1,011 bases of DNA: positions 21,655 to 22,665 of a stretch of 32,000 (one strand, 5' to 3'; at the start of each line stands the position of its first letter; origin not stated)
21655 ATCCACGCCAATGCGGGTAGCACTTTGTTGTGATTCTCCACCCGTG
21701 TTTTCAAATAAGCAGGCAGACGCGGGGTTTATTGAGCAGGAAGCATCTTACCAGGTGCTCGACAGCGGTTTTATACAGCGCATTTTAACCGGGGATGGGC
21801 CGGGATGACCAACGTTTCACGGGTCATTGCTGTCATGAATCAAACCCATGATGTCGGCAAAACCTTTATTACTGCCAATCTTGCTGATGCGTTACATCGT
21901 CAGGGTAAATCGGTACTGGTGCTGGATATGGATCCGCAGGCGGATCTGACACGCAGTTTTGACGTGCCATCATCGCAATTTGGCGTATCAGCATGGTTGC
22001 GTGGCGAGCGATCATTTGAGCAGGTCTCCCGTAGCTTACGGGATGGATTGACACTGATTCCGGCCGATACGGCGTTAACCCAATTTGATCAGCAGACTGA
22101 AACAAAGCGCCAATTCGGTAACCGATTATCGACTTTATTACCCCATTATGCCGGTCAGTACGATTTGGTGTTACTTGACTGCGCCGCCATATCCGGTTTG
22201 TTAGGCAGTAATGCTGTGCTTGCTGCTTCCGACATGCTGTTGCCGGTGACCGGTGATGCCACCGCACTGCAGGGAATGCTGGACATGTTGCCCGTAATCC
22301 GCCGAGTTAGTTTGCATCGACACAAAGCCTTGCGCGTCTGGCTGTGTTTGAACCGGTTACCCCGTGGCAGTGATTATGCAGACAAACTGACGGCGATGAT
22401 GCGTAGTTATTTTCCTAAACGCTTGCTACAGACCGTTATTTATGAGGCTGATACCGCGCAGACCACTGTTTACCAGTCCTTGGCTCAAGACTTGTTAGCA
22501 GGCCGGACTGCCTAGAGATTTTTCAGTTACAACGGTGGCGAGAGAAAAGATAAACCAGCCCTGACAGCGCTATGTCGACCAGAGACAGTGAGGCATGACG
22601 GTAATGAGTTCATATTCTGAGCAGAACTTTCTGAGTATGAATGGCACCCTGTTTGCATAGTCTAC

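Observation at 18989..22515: Chemosensory-like STAS-CheY-CheA-CheW-ParA module embedded between fliJ and fliK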

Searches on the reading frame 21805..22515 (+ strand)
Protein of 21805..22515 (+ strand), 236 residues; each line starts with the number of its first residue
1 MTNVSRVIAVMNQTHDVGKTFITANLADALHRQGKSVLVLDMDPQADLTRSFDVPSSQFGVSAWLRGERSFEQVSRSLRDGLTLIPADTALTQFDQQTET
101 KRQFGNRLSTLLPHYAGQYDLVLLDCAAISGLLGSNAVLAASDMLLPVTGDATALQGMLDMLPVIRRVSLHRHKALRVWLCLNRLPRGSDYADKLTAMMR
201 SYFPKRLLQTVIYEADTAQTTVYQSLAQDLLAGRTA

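Call 4: search_protein_families(library=pfam, proteins=[window:21805-22515:+])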
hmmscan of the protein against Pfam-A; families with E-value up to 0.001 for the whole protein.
window:21805-22515:+ (236 aa): 5 families
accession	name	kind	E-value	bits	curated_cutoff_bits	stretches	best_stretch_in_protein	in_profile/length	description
PF13614.12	AAA_31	-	3e-28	99.4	27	1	6-177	2-176/177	AAA domain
PF01656.29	CbiA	-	4.4e-14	53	25.4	1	8-215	1-112/125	CobQ/CobB/MinD/ParA nucleotide binding domain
PF06564.18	CBP_BcsQ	-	3.2e-13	50.2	21.3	1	17-204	13-190/234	Cellulose biosynthesis protein BcsQ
PF10609.15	ParA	-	3.7e-05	23.7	27.1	1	3-43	1-41/246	NUBPL iron-transfer P-loop NTPase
PF00142.24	Fer4_NifH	-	8.5e-05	22.6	25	1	16-51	10-45/271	4Fe-4S iron sulfur cluster binding proteins, NifH/frxC family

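Call 5: search_protein_families(library=ncbifam, proteins=[window:21805-22515:+], max_evalue=0.01)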
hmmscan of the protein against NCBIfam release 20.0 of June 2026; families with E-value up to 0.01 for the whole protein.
window:21805-22515:+ (236 aa): 24 families
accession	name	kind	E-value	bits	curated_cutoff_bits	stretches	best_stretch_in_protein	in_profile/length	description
NF041546.1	ParA_partition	equivalog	1.7e-19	70.2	180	2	7-55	1-49/203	ParA family partition ATPase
TIGR03371.1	cellulose_yhjQ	equivalog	1.2e-17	64.2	157.85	1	7-231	3-220/246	cellulose biosynthesis protein BcsQ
TIGR03453.1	partition_RepA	equivalog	5.5e-17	61.7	348.45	1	6-214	105-336/387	plasmid partitioning protein RepA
NF010443.0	PRK13869.1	subfamily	2e-12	46.6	446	1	6-166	122-299/405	plasmid-partitioning protein RepA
TIGR01969.1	minD_arch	subfamily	1.6e-11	43.9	201.75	1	6-170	1-160/251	cell division ATPase MinD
TIGR01005.1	eps_transp_fam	subfamily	3.8e-09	35.3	411.7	1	5-148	546-685/754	exopolysaccharide transport protein family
TIGR01007.1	eps_fam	subfamily_domain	6.6e-07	29.1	108.05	1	6-139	18-148/204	polysaccharide biosynthesis tyrosine autokinase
TIGR03029.1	EpsG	equivalog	7.4e-07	28.6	313.8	1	5-139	103-233/274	chain length determinant protein tyrosine kinase EpsG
NF007350.0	PRK09841.1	equivalog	1.1e-06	27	1248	1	5-131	531-653/726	tyrosine-protein kinase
NF008568.0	PRK11519.1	equivalog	2.1e-06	26.2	1068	1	7-130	528-647/720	tyrosine-protein kinase Wzc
TIGR01968.1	minD_bact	equivalog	3.3e-06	26.6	212.9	1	6-43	2-39/261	septum site-determining protein MinD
NF041283.1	PrgP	equivalog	3.6e-06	26.5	400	1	5-148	2-152/297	ParA superfamily DNA segregation protein PrgP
NF047398.1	AAA_KGGVGR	domain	1.1e-05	25.9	90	1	17-142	14-165/190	KGGVGR-motif variant AAA ATPase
NF041136.1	MrpORP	equivalog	3.6e-05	23.2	450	1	1-43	1-43/365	iron-sulfur cluster carrier protein MrpORP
TIGR01287.1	nifH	equivalog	5.8e-05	22.5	394.35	1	16-62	10-56/275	nitrogenase iron protein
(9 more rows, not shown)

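Call 37: find_homologous_proteins(query=window:21805-22512:+)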
Query window:21805-22512:+ (236 aa): 77 proteins with E <= 0.001 among 2557 candidates.
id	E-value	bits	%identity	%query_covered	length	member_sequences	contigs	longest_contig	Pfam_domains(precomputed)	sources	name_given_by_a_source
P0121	3.8e-149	512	100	100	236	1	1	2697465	PF01656.30,PF13614.13,PF06564.19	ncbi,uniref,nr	ncbi:Cobyrinic acid a,c-diamide synthase [Methylophaga frappieri]|uniref:Cobyrinic acid a,c-diamide 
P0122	3.7e-93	329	70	100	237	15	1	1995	PF00142.25,PF01656.30,PF13614.13,PF06564.19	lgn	-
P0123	9.2e-93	328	69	100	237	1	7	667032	PF01656.30,PF13614.13,PF06564.19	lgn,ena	-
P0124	1.9e-91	323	66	100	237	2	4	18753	PF01656.30,PF13614.13,PF06564.19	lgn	-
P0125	3.2e-91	323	68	100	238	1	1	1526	PF01656.30,PF13614.13,PF06564.19,PF02374.22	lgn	-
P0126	3.4e-90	319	68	100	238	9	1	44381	PF01656.30,PF13614.13,PF06564.19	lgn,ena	-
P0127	3.8e-90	319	68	99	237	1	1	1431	PF01656.30,PF13614.13,PF06564.19,PF02374.22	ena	-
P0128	7.2e-90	318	67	100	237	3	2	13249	PF01656.30,PF13614.13,PF06564.19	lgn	-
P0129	3.7e-89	316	67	100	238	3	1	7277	PF01656.30,PF13614.13,PF06564.19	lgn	-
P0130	6.8e-89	315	68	99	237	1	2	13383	PF01656.30,PF13614.13,PF06564.19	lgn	-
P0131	6.2e-88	312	67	100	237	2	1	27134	PF00142.25,PF01656.30,PF13614.13,PF06564.19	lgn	-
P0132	9.1e-88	311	65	100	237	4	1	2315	PF01656.30,PF13614.13,PF06564.19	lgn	-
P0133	3.1e-81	290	60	98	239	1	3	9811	PF10609.16,PF01656.30,PF13614.13,PF06564.19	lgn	-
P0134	6.0e-80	286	60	98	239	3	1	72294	PF01656.30,PF13614.13,PF06564.19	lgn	-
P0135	7.9e-75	269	57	98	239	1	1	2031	PF01656.30,PF13614.13,PF06564.19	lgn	-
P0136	3.3e-65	238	52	99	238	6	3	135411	PF10609.16,PF01656.30,PF13614.13,PF06564.19,PF02374.22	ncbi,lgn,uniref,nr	ncbi:MAG: ParA family protein [Methylophaga nitratireducenticrescens]|uniref:Sporulation initiation 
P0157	3.8e-29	120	32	99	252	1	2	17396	PF00142.25,PF10609.16,PF01656.30,PF13614.13,PF09140.18,PF06564.19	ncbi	-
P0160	4.0e-27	113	34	98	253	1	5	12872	PF00142.25,PF10609.16,PF01656.30,PF13614.13,PF09140.18,PF06564.19,PF02374.22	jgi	jgi:chromosome partitioning protein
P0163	8.4e-20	89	36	89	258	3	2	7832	PF00142.25,PF10609.16,PF01656.30,PF13614.13,PF09140.18,PF06564.19,PF02374.22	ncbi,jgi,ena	jgi:chromosome partitioning protein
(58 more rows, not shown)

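Call 38: find_encoding_contigs(protein=P0136, flank=9000, max_places=2)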
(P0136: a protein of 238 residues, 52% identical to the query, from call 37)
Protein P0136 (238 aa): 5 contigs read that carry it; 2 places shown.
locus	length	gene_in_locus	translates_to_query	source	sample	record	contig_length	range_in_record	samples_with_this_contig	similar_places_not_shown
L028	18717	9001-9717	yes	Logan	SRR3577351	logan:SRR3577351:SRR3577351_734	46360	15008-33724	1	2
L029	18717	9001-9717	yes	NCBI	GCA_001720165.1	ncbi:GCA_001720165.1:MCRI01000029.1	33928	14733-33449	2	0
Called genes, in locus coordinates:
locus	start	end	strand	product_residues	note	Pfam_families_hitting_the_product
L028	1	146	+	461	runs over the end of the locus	PF00072:Response_reg, PF00158:Sigma54_activat, PF14532:Sigma54_activ_2, PF07728:AAA_5 (weak), PF25601:AAA_lid_14, PF02954:HTH_8, PF13518:HTH_28 (weak), PF13556:HTH_30 (faint)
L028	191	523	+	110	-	PF02049:FliE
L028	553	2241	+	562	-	PF01514:YscJ_FliF, PF08345:YscJ_FliF_C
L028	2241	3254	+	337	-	PF03448:MgtE_N (faint), PF14842:FliG_N, PF14841:FliG_M, PF14842:FliG_N, PF01706:FliG_C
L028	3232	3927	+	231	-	PF02108:FliH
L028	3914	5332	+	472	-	PF00006:ATP-synt_ab, PF18269:T3SS_ATPase_C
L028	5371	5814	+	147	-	PF02050:FliJ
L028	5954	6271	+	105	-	PF01740:STAS, PF13466:STAS_2 (weak)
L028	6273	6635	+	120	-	PF00072:Response_reg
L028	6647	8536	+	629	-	PF01627:Hpt, PF02518:HATPase_c, PF01584:CheW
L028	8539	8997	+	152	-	PF01584:CheW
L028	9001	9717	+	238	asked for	PF06564:CBP_BcsQ (weak), PF10609:ParA (weak), PF13614:AAA_31, PF01656:CbiA, PF02374:ArsA_ATPase (weak)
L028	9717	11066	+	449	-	PF00042:Globin, PF00015:MCPsignal (weak)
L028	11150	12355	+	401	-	PF02120:Flg_hook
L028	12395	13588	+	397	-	PF00015:MCPsignal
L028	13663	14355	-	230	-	PF00215:OMPdecase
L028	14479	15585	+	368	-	PF01702:TGT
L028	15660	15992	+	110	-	PF02699:YajC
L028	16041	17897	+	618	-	PF13721:SecD-TM1, PF07549:Sec_GG, PF21760:SecD_1st, PF22599:SecDF_P1_head, PF02355:SecD_SecF_C, PF03176:MMPL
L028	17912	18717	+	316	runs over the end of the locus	PF07549:Sec_GG, PF02355:SecD_SecF_C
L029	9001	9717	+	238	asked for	PF06564:CBP_BcsQ (weak), PF10609:ParA (weak), PF13614:AAA_31, PF01656:CbiA, PF02374:ArsA_ATPase (weak)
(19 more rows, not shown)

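Call 39: find_encoding_contigs(protein=P0134, flank=9000, max_places=1)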
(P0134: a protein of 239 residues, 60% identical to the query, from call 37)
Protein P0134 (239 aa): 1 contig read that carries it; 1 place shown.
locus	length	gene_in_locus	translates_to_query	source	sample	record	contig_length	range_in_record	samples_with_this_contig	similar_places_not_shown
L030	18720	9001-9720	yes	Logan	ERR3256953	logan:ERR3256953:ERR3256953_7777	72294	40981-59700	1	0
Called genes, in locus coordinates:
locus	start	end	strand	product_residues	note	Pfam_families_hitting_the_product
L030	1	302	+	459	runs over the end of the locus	PF00072:Response_reg, PF00158:Sigma54_activat, PF14532:Sigma54_activ_2, PF07728:AAA_5 (weak), PF25601:AAA_lid_14, PF02954:HTH_8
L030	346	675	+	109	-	PF02049:FliE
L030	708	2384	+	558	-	PF01514:YscJ_FliF, PF08345:YscJ_FliF_C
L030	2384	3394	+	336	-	PF03448:MgtE_N (faint), PF14842:FliG_N, PF14841:FliG_M, PF14842:FliG_N, PF01706:FliG_C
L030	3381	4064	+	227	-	PF02108:FliH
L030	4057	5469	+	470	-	PF00006:ATP-synt_ab, PF18269:T3SS_ATPase_C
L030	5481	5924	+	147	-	PF02050:FliJ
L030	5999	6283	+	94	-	PF01740:STAS, PF13466:STAS_2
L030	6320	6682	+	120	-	PF00072:Response_reg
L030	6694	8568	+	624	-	PF01627:Hpt, PF02518:HATPase_c, PF01584:CheW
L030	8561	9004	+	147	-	PF01584:CheW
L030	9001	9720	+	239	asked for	PF06564:CBP_BcsQ (weak), PF13614:AAA_31, PF01656:CbiA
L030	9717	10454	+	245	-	-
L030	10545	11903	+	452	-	PF02120:Flg_hook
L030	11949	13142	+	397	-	PF00672:HAMP (faint), PF00015:MCPsignal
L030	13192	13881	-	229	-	PF00215:OMPdecase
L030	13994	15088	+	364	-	PF01702:TGT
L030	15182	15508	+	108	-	PF02699:YajC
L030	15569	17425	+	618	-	PF13721:SecD-TM1, PF07549:Sec_GG, PF21760:SecD_1st, PF22599:SecDF_P1_head, PF00873:ACR_tran (weak), PF02355:SecD_SecF_C, PF03176:MMPL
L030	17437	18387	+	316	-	PF07549:Sec_GG, PF02355:SecD_SecF_C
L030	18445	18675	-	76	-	-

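Call 40: find_encoding_contigs(protein=P0157, flank=9000, max_places=1)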
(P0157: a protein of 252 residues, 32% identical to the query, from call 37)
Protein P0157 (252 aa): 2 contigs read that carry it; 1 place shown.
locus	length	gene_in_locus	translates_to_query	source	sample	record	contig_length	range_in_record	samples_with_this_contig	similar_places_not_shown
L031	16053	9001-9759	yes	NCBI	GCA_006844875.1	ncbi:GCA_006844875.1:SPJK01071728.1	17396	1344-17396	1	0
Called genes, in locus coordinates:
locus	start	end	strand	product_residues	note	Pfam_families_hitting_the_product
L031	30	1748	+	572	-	PF01514:YscJ_FliF, PF08345:YscJ_FliF_C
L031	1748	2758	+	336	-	PF14842:FliG_N, PF14841:FliG_M, PF14842:FliG_N, PF01706:FliG_C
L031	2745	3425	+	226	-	PF02108:FliH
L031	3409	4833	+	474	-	PF00006:ATP-synt_ab, PF18269:T3SS_ATPase_C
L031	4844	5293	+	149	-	PF02050:FliJ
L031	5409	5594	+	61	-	-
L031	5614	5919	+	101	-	PF01740:STAS, PF13466:STAS_2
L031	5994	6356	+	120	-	PF00072:Response_reg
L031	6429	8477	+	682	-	PF01627:Hpt, PF02895:H-kinase_dim, PF02518:HATPase_c, PF01584:CheW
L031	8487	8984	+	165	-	PF01584:CheW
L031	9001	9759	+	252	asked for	PF00142:Fer4_NifH (faint), PF01656:CbiA, PF06564:CBP_BcsQ, PF09140:MipZ, PF10609:ParA, PF13614:AAA_31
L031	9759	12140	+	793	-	PF00042:Globin, PF13188:PAS_8 (faint), PF00989:PAS (weak), PF08448:PAS_4, PF13426:PAS_9, PF08447:PAS_3, PF18947:HAMP_2, PF00015:MCPsignal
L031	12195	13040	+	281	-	PF03705:CheR_N, PF01739:CheR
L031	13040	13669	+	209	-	PF03975:CheD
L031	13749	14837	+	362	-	PF00072:Response_reg, PF01339:CheB_methylest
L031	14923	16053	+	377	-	?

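Call 66: search_solved_structures(query=window:21805-22512:+, max_evalue=0.00001, show_alignments=2)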
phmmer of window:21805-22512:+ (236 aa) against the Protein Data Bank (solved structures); distinct sequences matched with E-value up to 0.00001: 14.
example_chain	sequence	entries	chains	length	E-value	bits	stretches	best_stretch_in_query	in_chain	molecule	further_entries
5if9_A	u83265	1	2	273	2.5e-16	63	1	3-169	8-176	Cobyrinic Acid a,c-diamide synthase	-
1wcv_1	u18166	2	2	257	3.3e-16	62.6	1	6-213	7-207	SEGREGATION PROTEIN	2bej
6iub_A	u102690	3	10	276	4.6e-16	62.1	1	4-178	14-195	SpoOJ regulator (Soj)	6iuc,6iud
4pfs_A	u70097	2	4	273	5.2e-16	61.9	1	4-169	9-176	Cobyrinic Acid a,c-diamide synthase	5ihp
8ray_B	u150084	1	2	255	8.1e-16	61.3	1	4-212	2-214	ParA family protein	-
2bek_A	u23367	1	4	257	4.4e-15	58.9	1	6-213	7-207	SEGREGATION PROTEIN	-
8jmj_A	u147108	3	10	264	7.1e-15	58.2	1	4-178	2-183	SpoOJ regulator (Soj)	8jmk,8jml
6z0p_A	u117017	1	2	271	1.2e-08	37.9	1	5-136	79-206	BceF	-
1ion_A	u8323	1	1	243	2.8e-07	33.4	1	5-169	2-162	PROBABLE CELL DIVISION INHIBITOR MIND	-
1g3q_A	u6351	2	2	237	3e-06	30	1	5-168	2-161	CELL DIVISION INHIBITOR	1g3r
5u1j_B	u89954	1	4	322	5.4e-06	29.2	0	4-156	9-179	Uncharacterized protein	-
3k9g_A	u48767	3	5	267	6.4e-06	29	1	6-170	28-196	PF-32 protein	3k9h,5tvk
2oze_A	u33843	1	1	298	8.2e-06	28.6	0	3-154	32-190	Orf delta'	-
5k5z_A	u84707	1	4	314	9.6e-06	28.4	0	5-156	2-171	ParA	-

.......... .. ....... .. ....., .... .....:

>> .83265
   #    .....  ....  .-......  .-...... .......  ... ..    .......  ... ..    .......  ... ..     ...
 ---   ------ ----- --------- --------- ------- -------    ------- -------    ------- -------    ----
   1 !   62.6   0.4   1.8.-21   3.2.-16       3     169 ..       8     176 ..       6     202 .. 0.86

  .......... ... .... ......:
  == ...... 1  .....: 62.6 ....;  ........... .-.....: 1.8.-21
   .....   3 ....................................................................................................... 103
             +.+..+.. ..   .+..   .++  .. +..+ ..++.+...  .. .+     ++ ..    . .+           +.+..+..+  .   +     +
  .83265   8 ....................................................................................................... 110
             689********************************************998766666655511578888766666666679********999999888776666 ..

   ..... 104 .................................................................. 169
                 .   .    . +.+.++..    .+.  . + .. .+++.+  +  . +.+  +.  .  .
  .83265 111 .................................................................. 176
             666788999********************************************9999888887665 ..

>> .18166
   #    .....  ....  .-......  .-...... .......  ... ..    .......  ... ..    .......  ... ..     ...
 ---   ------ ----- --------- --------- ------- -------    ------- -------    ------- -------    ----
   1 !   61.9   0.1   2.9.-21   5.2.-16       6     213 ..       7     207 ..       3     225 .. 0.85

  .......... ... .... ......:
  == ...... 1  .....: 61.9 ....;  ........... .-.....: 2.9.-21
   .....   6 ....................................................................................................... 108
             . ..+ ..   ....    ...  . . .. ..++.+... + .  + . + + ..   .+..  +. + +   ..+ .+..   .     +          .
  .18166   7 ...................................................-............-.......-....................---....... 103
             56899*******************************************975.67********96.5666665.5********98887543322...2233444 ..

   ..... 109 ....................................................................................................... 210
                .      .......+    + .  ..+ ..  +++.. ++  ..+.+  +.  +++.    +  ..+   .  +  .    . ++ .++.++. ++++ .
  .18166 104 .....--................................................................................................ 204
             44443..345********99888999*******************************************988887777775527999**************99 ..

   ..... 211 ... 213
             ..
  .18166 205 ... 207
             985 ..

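Call 69: search_protein_families(library=pfam, proteins=[L028:9717-11063:+, L030:9717-10451:+, L031:9759-12137:+, L031:14923-16053:+], max_evalue=0.01)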
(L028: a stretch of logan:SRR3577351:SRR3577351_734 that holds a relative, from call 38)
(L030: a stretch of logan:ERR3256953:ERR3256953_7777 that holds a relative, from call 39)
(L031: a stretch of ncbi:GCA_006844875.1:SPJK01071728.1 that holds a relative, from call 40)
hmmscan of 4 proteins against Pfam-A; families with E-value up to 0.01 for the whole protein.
L028:9717-11063:+ (449 aa): 4 families
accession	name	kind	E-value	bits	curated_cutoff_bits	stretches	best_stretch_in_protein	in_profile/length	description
PF00042.28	Globin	-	7.3e-16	59.2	22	1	42-144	2-115/117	Globin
PF00015.26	MCPsignal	-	7.8e-07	29.5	34.6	1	297-439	6-147/172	Methyl-accepting chemotaxis protein (MCP) signalling domain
PF11563.14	Protoglobin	-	0.00017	22.1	25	1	8-129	5-125/158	Protoglobin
PF00989.32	PAS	-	0.0033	17.9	22.6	0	177-207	7-37/113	PAS fold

L030:9717-10451:+ (245 aa): 2 families
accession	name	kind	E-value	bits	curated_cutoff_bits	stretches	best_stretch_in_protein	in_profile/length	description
PF15865.11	Fanconi_A_N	-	0.0034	17.3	27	1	33-172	127-261/355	Fanconi anaemia group A protein N terminus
PF00015.26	MCPsignal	-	0.0059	16.9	34.6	0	168-210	20-62/172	Methyl-accepting chemotaxis protein (MCP) signalling domain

L031:9759-12137:+ (793 aa): 10 families
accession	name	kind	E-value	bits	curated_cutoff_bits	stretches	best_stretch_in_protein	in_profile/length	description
PF00015.26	MCPsignal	-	1.4e-52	178.4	34.6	1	560-716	2-172/172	Methyl-accepting chemotaxis protein (MCP) signalling domain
PF13426.13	PAS_9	-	9.9e-18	64.8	27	1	342-442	5-103/103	PAS domain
PF08448.16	PAS_4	-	2.1e-17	63.7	23.1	1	339-444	6-109/110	PAS fold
PF00042.28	Globin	-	3.5e-13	50.5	22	1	73-176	2-116/117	Globin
PF08447.18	PAS_3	-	7.7e-13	49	25.6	1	351-436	2-88/89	PAS fold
PF00989.32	PAS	-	7.3e-12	45.7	22.6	1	340-434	13-107/113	PAS fold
PF18947.5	HAMP_2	-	1.5e-08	34.9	24.3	1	449-495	19-65/67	HAMP domain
PF13188.13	PAS_8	-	3.8e-08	33.4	21.8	1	207-256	4-55/65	PAS domain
PF24820.1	Diguanyl_cycl_sensor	-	0.0004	20.7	28.1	0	335-421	5-84/109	Diguanylate cyclase-like sensor domain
PF13863.11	DUF4200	-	0.0055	17.5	29.7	1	500-595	6-101/119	Domain of unknown function (DUF4200)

L031:14923-16053:+ (377 aa): 2 families
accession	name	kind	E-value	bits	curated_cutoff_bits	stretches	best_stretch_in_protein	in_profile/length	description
PF00015.26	MCPsignal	-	2.1e-25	90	34.6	1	175-304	32-160/172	Methyl-accepting chemotaxis protein (MCP) signalling domain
PF07217.16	Het-C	-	0.0033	16.5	21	1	174-338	268-403/561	Heterokaryon incompatibility protein Het-C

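Call 73: find_encoding_contigs(protein=P0160, flank=9000, max_places=2)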
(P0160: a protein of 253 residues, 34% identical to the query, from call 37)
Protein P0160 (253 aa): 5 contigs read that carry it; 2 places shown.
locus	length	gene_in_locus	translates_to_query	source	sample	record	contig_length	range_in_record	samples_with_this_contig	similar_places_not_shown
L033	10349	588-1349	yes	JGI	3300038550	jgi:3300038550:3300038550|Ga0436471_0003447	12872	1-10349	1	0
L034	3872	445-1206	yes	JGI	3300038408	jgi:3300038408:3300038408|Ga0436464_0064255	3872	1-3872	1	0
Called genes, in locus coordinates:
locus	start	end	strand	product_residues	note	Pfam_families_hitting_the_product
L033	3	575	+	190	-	?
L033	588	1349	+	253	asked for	PF00142:Fer4_NifH (weak), PF01656:CbiA, PF02374:ArsA_ATPase (faint), PF06564:CBP_BcsQ, PF09140:MipZ (weak), PF10609:ParA, PF13614:AAA_31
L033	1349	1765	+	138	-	PF01740:STAS (faint), PF13466:STAS_2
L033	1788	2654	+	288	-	PF03705:CheR_N, PF01739:CheR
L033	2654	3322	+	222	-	PF03975:CheD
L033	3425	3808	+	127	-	PF05635:23S_rRNA_IVP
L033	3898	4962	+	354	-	PF00072:Response_reg, PF01339:CheB_methylest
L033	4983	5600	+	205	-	PF03975:CheD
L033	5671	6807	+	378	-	PF02120:Flg_hook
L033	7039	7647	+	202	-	PF03748:FliL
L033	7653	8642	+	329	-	PF02154:FliM, PF01052:FliMN_C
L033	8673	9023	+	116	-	PF28396:SepQ_C (weak), PF01052:FliMN_C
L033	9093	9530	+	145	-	PF04347:FliO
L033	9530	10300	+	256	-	PF00813:FliP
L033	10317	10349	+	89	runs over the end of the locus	PF01313:Bac_export_3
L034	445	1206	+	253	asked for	PF00142:Fer4_NifH (weak), PF01656:CbiA, PF02374:ArsA_ATPase (faint), PF06564:CBP_BcsQ, PF09140:MipZ (weak), PF10609:ParA, PF13614:AAA_31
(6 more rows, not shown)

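Call 74: find_encoding_contigs(protein=P0163, flank=9000, max_places=1)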
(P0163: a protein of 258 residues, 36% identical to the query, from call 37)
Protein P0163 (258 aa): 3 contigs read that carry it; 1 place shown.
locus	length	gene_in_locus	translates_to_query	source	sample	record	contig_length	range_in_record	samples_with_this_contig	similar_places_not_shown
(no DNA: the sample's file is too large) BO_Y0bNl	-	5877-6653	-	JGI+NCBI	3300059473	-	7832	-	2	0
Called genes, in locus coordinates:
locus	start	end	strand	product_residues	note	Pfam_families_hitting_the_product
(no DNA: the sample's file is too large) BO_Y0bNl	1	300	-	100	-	?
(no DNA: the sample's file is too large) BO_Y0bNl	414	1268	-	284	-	PF00528:BPD_transp_1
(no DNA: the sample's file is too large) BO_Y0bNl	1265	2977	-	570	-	-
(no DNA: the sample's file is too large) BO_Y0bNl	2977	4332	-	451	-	-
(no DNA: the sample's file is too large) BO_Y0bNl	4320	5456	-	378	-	PF00005:ABC_tran, PF13304:AAA_21 (faint), PF17912:OB_MalK (weak), PF08402:TOBE_2 (faint)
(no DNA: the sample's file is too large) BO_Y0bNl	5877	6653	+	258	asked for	PF00142:Fer4_NifH, PF01656:CbiA, PF02374:ArsA_ATPase (weak), PF06564:CBP_BcsQ, PF09140:MipZ, PF10609:ParA, PF13614:AAA_31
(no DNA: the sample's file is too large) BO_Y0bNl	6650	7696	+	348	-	PF02195:ParB_N, PF17762:HTH_ParB, PF23552:ParB_C (weak)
